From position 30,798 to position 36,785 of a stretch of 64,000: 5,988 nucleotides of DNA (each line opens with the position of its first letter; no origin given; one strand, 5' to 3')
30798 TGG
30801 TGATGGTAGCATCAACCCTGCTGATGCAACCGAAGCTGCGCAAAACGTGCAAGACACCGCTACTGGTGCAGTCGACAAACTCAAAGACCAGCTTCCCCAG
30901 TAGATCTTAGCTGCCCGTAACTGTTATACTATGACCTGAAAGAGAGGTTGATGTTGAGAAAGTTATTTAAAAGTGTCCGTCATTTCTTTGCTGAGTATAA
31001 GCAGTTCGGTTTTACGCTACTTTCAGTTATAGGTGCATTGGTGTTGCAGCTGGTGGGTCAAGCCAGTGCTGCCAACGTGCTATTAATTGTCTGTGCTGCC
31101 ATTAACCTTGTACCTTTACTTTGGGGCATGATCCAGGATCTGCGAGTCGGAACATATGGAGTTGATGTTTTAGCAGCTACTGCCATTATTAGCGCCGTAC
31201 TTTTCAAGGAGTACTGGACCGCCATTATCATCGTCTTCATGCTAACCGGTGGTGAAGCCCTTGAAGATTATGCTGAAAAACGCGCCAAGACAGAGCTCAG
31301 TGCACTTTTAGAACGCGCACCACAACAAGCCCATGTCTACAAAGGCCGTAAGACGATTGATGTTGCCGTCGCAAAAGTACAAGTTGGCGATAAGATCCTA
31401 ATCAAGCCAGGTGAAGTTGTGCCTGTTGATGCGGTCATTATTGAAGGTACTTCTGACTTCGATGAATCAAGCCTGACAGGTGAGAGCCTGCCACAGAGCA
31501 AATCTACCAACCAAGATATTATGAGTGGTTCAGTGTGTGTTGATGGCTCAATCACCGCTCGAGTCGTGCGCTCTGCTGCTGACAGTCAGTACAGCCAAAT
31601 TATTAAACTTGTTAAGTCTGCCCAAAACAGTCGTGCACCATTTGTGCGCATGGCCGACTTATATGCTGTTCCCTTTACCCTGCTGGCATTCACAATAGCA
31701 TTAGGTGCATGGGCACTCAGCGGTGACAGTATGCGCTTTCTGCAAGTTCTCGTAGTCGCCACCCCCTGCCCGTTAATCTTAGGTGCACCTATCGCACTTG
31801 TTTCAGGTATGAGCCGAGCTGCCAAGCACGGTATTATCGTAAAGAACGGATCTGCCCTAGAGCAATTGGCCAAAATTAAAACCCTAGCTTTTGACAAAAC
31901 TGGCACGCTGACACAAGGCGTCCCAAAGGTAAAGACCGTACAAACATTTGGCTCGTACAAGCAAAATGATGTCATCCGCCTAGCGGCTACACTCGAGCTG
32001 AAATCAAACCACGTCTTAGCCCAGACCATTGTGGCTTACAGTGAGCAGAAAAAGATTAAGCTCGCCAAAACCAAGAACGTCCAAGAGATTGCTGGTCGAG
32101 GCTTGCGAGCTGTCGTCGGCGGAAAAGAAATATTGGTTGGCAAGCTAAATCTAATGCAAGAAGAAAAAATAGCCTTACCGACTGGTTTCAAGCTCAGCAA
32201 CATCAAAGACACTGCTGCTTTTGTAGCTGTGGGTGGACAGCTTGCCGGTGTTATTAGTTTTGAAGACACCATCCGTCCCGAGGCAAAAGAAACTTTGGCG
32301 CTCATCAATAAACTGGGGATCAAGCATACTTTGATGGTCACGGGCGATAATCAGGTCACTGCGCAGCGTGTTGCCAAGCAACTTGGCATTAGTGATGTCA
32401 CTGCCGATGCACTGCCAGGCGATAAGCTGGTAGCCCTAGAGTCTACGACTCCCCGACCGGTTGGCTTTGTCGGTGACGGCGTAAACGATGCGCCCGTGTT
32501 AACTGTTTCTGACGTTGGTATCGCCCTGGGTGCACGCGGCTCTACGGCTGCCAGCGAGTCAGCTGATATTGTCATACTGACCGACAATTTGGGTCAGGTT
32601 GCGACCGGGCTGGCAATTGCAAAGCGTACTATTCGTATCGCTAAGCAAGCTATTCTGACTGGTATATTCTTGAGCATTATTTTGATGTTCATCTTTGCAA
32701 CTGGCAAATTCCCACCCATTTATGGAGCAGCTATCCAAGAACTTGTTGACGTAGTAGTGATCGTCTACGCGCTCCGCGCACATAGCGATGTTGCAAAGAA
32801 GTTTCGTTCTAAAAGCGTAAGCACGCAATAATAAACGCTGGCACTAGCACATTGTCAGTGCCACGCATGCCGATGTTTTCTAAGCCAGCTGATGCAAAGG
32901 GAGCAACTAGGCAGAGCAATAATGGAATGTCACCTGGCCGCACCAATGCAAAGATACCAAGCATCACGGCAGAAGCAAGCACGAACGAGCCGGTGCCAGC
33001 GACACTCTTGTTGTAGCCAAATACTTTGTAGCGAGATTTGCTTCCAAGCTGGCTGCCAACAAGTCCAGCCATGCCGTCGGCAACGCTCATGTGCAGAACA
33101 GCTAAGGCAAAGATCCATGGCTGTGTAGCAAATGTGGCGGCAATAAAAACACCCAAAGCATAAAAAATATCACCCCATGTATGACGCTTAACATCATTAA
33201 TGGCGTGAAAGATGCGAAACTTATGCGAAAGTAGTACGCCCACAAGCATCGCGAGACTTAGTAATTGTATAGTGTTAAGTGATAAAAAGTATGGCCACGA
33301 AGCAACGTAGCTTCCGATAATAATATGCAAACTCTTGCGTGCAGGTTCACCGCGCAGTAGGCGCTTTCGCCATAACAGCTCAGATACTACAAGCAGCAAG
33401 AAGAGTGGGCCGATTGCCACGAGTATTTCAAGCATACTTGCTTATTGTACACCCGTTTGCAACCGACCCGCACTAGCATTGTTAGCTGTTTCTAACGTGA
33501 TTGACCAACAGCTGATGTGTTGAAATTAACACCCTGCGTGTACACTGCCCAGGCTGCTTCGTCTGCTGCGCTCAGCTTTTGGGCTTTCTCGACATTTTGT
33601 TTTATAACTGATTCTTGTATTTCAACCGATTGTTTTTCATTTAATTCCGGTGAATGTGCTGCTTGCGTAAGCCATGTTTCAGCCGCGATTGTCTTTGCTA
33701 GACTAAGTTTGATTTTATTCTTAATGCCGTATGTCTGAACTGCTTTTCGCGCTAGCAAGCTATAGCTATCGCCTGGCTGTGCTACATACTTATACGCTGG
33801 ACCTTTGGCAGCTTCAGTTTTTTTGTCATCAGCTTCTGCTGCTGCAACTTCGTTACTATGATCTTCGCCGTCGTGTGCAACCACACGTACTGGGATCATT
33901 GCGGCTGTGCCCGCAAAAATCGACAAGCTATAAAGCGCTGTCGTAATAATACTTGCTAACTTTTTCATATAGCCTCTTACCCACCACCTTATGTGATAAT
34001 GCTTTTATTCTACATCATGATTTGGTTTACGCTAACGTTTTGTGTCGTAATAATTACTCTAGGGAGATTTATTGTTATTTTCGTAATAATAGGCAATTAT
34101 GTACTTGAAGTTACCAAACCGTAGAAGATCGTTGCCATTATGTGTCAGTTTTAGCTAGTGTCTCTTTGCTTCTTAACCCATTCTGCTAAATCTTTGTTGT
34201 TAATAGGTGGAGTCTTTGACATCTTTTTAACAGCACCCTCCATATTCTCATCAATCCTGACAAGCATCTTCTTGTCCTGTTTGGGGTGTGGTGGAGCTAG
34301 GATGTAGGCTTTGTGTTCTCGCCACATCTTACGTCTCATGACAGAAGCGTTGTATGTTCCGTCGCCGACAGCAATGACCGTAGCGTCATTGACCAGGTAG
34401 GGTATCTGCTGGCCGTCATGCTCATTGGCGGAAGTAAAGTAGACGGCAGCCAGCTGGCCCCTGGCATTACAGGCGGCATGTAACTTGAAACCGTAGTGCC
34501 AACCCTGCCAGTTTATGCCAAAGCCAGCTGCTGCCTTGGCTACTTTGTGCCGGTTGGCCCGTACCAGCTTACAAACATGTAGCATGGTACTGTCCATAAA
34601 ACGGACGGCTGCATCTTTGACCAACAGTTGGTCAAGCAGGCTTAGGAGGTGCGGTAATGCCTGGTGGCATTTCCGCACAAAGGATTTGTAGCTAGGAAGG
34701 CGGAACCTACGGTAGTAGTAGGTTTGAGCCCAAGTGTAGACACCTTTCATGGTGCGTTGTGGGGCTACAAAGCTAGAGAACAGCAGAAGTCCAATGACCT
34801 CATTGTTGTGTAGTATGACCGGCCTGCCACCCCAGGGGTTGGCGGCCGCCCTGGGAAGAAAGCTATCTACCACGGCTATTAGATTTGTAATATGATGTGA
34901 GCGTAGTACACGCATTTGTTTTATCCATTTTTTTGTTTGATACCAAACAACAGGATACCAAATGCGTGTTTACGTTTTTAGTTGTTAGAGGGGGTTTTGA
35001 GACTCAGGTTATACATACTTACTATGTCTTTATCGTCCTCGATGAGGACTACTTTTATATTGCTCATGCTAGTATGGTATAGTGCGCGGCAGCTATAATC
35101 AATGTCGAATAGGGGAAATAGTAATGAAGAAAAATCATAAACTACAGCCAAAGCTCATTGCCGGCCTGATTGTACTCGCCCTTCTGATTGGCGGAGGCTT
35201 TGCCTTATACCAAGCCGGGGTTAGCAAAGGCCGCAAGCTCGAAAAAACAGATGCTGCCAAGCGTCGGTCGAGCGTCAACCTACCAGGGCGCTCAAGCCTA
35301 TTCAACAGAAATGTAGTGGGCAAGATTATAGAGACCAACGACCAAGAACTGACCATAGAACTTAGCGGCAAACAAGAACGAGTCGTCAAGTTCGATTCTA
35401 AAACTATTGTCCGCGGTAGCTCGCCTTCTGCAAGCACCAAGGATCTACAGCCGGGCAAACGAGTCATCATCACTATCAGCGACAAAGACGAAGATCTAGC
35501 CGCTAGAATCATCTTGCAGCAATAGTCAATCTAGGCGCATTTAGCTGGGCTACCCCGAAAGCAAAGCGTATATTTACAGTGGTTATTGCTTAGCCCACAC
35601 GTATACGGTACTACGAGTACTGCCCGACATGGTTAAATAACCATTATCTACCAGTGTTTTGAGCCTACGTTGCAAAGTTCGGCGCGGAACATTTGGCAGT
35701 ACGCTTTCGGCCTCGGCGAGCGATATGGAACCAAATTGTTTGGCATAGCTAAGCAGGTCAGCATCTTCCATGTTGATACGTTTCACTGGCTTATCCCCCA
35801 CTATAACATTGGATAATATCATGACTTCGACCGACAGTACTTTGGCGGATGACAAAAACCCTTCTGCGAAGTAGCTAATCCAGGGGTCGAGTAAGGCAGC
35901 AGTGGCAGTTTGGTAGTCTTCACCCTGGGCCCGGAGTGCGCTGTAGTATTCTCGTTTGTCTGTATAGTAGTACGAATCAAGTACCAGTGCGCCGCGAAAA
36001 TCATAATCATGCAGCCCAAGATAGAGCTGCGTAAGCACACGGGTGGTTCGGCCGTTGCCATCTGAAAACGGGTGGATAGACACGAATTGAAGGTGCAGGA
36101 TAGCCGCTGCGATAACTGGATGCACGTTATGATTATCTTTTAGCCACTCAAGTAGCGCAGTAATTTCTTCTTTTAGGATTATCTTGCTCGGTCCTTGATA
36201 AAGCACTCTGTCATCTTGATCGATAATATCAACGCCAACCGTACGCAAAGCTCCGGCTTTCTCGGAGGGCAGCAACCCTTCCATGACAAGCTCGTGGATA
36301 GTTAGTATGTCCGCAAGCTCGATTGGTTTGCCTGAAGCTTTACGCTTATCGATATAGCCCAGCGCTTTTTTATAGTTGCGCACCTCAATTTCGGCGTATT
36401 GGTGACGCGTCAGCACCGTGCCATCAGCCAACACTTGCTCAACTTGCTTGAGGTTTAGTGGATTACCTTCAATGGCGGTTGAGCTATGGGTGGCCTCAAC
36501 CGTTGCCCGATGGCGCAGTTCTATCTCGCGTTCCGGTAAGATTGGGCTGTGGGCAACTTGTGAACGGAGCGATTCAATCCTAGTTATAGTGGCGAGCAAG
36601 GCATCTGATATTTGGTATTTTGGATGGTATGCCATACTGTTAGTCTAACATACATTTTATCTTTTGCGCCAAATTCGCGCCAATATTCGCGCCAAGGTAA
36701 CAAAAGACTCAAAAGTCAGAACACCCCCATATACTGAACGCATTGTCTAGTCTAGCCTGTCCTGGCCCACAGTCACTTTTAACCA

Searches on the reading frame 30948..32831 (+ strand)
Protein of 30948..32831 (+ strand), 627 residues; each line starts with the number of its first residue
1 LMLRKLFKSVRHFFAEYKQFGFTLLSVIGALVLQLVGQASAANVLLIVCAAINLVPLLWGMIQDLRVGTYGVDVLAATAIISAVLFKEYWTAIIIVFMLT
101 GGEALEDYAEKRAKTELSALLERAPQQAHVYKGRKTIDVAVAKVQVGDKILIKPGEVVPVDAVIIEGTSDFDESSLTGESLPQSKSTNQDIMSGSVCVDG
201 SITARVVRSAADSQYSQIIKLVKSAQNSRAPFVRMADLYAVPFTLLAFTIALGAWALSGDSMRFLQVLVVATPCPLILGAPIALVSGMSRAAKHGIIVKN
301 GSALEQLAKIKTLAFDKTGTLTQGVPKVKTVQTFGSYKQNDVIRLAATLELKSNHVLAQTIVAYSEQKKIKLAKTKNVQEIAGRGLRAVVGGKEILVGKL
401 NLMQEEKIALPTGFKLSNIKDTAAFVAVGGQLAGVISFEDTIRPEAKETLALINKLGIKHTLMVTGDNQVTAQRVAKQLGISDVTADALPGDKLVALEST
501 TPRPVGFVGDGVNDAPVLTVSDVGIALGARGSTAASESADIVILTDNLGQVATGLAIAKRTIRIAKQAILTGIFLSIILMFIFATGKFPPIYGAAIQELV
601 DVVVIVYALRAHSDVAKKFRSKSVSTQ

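Call 80: search_protein_families(library=pfam, proteins=[window:30948-32831:+], max_evalue=0.001)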
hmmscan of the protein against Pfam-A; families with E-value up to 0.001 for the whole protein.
window:30948-32831:+ (627 aa): 2 families
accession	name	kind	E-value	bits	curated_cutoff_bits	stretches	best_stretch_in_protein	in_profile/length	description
PF00122.25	E1-E2_ATPase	-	4e-49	167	28.1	1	124-294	3-181/181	E1-E2 ATPase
PF00702.32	Hydrolase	-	8.4e-28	98.5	26.4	1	310-518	1-187/191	haloacid dehalogenase-like hydrolase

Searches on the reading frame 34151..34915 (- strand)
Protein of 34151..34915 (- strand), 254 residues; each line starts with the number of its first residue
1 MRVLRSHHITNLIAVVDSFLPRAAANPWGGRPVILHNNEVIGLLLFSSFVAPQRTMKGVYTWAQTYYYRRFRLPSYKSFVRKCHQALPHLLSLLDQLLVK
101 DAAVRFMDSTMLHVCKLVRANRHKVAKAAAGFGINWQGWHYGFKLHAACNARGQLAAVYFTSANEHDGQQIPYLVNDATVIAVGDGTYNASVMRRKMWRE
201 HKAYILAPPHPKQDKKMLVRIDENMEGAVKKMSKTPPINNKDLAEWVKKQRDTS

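Call 7: search_protein_families(library=pfam, proteins=[window:34151-34915:-], max_evalue=0.01)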
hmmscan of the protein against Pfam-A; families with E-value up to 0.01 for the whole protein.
window:34151-34915:- (254 aa): 2 families
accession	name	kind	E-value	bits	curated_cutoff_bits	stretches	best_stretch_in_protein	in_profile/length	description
PF13612.12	DDE_Tnp_1_3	-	1e-20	74.8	27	1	103-200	6-103/155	Transposase DDE domain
PF01609.27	DDE_Tnp_1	-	6.3e-13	49.4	23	1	103-251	5-138/200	Transposase DDE domain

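Call 8: search_protein_families(library=ncbifam, proteins=[window:34151-34915:-], max_evalue=0.01)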
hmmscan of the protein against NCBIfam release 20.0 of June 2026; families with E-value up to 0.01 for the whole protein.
window:34151-34915:- (254 aa): 3 families
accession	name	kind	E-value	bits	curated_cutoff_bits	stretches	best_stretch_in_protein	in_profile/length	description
NF033520.1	transpos_IS982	equivalog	3.3e-28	98.9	130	1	39-211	4-183/243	IS982 family transposase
NF033580.1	transpos_IS5_3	equivalog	6.7e-07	29.1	110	1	67-214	61-206/258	IS5 family transposase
NF033581.1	transpos_IS5_4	equivalog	0.00012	21.5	140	1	137-195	149-208/285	IS5 family transposase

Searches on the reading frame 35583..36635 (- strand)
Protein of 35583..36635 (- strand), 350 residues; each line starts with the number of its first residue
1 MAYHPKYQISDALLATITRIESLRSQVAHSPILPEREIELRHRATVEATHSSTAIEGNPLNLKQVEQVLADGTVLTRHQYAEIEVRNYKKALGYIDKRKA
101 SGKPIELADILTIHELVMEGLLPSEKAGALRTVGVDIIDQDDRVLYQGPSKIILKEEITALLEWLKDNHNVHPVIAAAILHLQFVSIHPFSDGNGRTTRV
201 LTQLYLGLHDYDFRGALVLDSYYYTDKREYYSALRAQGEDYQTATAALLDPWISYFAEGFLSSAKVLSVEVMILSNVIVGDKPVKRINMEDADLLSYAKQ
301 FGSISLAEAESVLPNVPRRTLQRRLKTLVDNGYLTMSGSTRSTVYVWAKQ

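Call 7: search_protein_families(library=pfam, proteins=[window:35583-36635:-], max_evalue=0.01)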
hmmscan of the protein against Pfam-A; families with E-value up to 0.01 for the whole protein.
window:35583-36635:- (350 aa): 1 family
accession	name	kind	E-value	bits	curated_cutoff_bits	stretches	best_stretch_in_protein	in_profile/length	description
PF02661.23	Fic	-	1.2e-18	68.1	24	1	105-206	2-93/93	Fic/DOC family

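Call 8: search_protein_families(library=ncbifam, proteins=[window:35583-36635:-], max_evalue=0.01)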
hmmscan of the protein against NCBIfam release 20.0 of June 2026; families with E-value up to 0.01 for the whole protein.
window:35583-36635:- (350 aa): 4 families
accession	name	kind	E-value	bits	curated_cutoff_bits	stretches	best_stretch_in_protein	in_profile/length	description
NF046030.1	ProtAdlyltaseSoFic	equivalog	1.3e-18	67.1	550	1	130-277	133-276/361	protein adenylyltransferase Fic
NF041381.1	XopAC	subfamily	1.6e-10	40.3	450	1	55-200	255-405/451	XopAC/AvrAC family type III secretion system effector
TIGR02613.1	mob_myst_B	hypoth_equivalog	1.1e-08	35.2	124.4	1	67-211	10-146/186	mobile mystery protein B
TIGR01550.1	DOC_P1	subfamily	0.0093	16.1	38.65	0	177-214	55-92/122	type II toxin-antitoxin system death-on-curing family toxin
